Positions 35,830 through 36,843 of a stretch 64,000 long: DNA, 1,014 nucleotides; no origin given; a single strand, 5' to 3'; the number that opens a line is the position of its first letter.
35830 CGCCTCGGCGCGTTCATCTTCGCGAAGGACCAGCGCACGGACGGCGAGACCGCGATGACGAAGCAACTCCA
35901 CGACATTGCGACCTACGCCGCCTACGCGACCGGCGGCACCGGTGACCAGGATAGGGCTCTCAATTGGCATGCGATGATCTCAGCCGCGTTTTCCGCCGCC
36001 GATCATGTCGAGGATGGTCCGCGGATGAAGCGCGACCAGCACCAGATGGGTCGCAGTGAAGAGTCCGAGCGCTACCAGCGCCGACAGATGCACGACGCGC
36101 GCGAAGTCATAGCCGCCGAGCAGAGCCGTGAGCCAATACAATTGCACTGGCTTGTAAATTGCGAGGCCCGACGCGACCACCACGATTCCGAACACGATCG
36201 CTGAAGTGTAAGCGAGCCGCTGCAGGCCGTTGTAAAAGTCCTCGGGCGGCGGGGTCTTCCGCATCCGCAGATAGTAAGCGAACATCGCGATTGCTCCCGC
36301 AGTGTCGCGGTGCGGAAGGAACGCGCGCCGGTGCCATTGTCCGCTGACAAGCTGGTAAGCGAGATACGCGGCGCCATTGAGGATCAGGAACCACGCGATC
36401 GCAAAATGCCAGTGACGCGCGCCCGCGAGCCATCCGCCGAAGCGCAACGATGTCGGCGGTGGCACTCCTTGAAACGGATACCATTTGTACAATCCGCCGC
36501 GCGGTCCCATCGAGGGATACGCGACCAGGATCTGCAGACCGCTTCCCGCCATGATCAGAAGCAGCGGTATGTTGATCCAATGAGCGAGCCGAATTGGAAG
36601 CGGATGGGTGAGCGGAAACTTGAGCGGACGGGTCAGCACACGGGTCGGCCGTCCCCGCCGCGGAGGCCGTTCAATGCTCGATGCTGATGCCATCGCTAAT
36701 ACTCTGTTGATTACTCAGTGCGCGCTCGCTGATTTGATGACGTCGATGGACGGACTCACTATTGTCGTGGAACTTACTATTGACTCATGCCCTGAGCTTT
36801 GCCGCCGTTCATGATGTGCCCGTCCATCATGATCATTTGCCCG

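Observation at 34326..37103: Met-rich periplasmic protein encoded at the head of a cytochrome b / NmrA-like / YedY-like molybdoenzyme operon: candidate sacrificial-methionine oxidant defence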

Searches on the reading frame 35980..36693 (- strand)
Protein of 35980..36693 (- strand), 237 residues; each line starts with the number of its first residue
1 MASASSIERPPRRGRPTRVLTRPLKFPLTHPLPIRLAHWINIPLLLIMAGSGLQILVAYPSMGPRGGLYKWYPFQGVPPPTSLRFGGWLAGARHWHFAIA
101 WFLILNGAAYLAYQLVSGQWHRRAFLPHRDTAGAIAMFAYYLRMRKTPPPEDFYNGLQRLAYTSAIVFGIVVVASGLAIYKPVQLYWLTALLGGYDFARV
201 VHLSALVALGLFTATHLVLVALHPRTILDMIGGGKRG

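Call 5: search_protein_families(library=pfam, proteins=[window:35980-36693:-], max_evalue=0.01)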
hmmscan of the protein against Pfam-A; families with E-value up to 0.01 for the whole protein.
window:35980-36693:- (237 aa): 1 family
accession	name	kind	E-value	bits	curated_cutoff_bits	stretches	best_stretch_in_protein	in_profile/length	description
PF01292.26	Ni_hydr_CYTB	-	5.3e-21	75.6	30.1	1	30-233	2-179/179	Prokaryotic cytochrome b561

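Call 6: search_protein_families(library=ncbifam, proteins=[window:35980-36693:-], max_evalue=0.01)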
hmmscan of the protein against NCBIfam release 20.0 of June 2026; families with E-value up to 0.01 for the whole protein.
window:35980-36693:- (237 aa): 2 families
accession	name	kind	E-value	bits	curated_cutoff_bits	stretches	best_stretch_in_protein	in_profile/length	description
TIGR02125.1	CytB-hydogenase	equivalog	3.9e-13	49.4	121.5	1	30-221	3-189/212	Ni/Fe-hydrogenase, b-type cytochrome subunit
TIGR01583.1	formate-DH-gamm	equivalog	0.00018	21.6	115.85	1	119-233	69-183/204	formate dehydrogenase subunit gamma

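Call 12: search_solved_structures(query=window:35980-36693:-, max_evalue=0.01, show_alignments=2)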
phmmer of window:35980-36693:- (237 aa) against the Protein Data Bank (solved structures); distinct sequences matched with E-value up to 0.01: 0.
